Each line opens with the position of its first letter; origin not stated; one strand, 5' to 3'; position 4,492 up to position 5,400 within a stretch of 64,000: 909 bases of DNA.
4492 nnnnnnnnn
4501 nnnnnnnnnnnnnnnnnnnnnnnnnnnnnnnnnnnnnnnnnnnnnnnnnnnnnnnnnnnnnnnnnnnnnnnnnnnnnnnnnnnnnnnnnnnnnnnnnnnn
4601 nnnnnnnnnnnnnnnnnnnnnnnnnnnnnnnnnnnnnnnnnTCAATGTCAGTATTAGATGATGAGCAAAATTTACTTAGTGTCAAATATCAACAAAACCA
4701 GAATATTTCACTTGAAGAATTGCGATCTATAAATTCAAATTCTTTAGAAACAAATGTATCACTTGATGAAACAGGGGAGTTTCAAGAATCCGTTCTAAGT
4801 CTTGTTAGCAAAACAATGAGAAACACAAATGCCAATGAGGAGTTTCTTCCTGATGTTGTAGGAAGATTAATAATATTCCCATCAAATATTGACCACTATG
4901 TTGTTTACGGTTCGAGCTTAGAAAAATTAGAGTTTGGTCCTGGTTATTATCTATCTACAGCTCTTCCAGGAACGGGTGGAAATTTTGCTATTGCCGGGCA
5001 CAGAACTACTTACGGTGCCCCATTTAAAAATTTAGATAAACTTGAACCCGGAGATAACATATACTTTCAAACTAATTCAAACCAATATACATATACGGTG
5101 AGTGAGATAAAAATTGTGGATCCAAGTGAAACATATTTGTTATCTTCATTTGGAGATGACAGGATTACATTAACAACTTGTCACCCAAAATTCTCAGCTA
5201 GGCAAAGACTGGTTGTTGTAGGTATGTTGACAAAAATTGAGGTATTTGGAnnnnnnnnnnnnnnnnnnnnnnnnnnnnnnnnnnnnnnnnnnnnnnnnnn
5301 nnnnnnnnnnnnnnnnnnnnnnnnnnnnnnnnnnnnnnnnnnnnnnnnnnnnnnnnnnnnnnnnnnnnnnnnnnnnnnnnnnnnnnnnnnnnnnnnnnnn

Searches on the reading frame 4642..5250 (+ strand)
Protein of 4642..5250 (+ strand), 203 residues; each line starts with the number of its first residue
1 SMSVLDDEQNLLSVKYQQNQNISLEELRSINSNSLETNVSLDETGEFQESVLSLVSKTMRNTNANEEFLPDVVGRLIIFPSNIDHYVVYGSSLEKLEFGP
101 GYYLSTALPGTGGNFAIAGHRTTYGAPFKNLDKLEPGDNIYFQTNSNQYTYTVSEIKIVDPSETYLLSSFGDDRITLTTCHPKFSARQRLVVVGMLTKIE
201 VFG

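Call 59: search_solved_structures(query=window:4642-5250:+, max_evalue=0.001, show_alignments=2)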
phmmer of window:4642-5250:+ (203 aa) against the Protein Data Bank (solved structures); distinct sequences matched with E-value up to 0.001: 55.
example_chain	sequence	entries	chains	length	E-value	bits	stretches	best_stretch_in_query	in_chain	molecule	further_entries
5uus_A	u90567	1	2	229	7.4e-19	71.6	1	73-155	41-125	Possible sortase-like protein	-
4d70_A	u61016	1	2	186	1.8e-18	70.4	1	80-184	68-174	SORTASE FAMILY PROTEIN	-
5go5_A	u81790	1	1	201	3.2e-16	63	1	87-196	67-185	sortase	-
5cuw_A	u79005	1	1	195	3.3e-16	63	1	104-197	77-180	SrtE1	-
5go6_A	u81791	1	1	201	1.6e-15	60.8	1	87-196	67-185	Putative secreted protein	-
9iok_A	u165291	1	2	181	4.2e-15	59.3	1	75-195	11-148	Peptidase C60, sortase A and B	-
9m4u_B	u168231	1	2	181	7e-15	58.6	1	75-195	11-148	Peptidase C60, sortase A and B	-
9iv0_A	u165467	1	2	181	1.4e-14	57.7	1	75-195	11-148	Peptidase C60, sortase A and B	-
9m5i_B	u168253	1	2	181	2.3e-14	57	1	75-195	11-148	Peptidase C60, sortase A and B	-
9m5j_B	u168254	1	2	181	6.8e-14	55.4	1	76-195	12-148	Peptidase C60, sortase A and B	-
9j0t_A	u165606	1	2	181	7.8e-14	55.2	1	75-195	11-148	Peptidase C60, sortase A and B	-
9m6n_B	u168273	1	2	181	1.3e-13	54.5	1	75-195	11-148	Peptidase C60, sortase A and B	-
2kw8_A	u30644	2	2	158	2e-13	53.9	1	71-196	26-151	LPXTG-site transpeptidase family protein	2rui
9m2g_A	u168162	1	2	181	2.5e-13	53.5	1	75-195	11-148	Peptidase C60, sortase A and B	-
5hu4_A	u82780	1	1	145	4.8e-13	52.6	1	72-200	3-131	Cysteine protease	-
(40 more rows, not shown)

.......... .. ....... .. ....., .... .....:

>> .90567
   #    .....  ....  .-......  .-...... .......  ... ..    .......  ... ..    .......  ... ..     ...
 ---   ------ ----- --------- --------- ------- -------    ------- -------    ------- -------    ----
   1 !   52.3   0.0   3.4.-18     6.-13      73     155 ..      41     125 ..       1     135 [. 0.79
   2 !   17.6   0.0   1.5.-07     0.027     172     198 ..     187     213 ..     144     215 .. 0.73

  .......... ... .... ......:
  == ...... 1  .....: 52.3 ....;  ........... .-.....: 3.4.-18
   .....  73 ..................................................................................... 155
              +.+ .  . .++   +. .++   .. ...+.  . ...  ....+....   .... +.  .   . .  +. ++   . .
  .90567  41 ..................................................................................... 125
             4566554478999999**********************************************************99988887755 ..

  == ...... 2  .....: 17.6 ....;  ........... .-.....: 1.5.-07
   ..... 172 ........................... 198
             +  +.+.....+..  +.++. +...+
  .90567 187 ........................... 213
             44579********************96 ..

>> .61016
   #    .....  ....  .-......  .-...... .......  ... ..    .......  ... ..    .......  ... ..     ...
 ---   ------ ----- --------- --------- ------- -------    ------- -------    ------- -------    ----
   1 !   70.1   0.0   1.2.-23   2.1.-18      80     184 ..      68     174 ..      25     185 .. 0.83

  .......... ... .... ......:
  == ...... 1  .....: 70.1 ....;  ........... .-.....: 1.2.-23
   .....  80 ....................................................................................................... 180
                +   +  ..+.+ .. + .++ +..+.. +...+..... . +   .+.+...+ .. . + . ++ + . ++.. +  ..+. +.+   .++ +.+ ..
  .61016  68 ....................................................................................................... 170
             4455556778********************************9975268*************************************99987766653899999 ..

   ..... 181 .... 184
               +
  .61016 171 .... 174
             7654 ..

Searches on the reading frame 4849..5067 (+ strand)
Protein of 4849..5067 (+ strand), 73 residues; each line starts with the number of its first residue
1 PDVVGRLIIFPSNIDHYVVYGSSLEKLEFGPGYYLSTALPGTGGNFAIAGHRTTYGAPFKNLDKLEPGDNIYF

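Call 78: search_solved_structures(query=window:4849-5067:+, max_evalue=0.01, show_alignments=5)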
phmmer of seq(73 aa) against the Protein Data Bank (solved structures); distinct sequences matched with E-value up to 0.01: 21.
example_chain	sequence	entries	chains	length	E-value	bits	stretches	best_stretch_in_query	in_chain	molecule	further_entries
5go5_A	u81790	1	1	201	7.2e-12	48.6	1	18-71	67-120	sortase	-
5go6_A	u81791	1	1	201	7.3e-12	48.6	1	18-71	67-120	Putative secreted protein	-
5uus_A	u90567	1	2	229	9.4e-12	48.2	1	10-69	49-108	Possible sortase-like protein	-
4d70_A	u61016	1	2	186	1.6e-11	47.5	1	14-71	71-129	SORTASE FAMILY PROTEIN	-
5cuw_A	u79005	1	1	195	1.3e-08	38.2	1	35-71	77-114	SrtE1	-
5utt_A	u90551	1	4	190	1.5e-08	38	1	20-71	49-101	Sortase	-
9j0t_A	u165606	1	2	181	1.7e-06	31.5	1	6-71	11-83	Peptidase C60, sortase A and B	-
9iok_A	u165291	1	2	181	1.8e-06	31.4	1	6-71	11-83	Peptidase C60, sortase A and B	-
9m6n_B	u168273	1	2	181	1.9e-06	31.4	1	6-71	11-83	Peptidase C60, sortase A and B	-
9m4u_B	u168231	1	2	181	2e-06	31.3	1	6-71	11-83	Peptidase C60, sortase A and B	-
9m2g_A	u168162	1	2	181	5.8e-06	29.8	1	6-71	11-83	Peptidase C60, sortase A and B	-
9iv0_A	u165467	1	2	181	6.1e-06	29.7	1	6-71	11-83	Peptidase C60, sortase A and B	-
9m5i_B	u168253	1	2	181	6.6e-06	29.6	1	6-71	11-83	Peptidase C60, sortase A and B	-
9m2n_A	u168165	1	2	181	1.9e-05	28.2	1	11-71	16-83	Peptidase C60, sortase A and B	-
9m5j_B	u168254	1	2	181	2.1e-05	28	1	12-71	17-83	Peptidase C60, sortase A and B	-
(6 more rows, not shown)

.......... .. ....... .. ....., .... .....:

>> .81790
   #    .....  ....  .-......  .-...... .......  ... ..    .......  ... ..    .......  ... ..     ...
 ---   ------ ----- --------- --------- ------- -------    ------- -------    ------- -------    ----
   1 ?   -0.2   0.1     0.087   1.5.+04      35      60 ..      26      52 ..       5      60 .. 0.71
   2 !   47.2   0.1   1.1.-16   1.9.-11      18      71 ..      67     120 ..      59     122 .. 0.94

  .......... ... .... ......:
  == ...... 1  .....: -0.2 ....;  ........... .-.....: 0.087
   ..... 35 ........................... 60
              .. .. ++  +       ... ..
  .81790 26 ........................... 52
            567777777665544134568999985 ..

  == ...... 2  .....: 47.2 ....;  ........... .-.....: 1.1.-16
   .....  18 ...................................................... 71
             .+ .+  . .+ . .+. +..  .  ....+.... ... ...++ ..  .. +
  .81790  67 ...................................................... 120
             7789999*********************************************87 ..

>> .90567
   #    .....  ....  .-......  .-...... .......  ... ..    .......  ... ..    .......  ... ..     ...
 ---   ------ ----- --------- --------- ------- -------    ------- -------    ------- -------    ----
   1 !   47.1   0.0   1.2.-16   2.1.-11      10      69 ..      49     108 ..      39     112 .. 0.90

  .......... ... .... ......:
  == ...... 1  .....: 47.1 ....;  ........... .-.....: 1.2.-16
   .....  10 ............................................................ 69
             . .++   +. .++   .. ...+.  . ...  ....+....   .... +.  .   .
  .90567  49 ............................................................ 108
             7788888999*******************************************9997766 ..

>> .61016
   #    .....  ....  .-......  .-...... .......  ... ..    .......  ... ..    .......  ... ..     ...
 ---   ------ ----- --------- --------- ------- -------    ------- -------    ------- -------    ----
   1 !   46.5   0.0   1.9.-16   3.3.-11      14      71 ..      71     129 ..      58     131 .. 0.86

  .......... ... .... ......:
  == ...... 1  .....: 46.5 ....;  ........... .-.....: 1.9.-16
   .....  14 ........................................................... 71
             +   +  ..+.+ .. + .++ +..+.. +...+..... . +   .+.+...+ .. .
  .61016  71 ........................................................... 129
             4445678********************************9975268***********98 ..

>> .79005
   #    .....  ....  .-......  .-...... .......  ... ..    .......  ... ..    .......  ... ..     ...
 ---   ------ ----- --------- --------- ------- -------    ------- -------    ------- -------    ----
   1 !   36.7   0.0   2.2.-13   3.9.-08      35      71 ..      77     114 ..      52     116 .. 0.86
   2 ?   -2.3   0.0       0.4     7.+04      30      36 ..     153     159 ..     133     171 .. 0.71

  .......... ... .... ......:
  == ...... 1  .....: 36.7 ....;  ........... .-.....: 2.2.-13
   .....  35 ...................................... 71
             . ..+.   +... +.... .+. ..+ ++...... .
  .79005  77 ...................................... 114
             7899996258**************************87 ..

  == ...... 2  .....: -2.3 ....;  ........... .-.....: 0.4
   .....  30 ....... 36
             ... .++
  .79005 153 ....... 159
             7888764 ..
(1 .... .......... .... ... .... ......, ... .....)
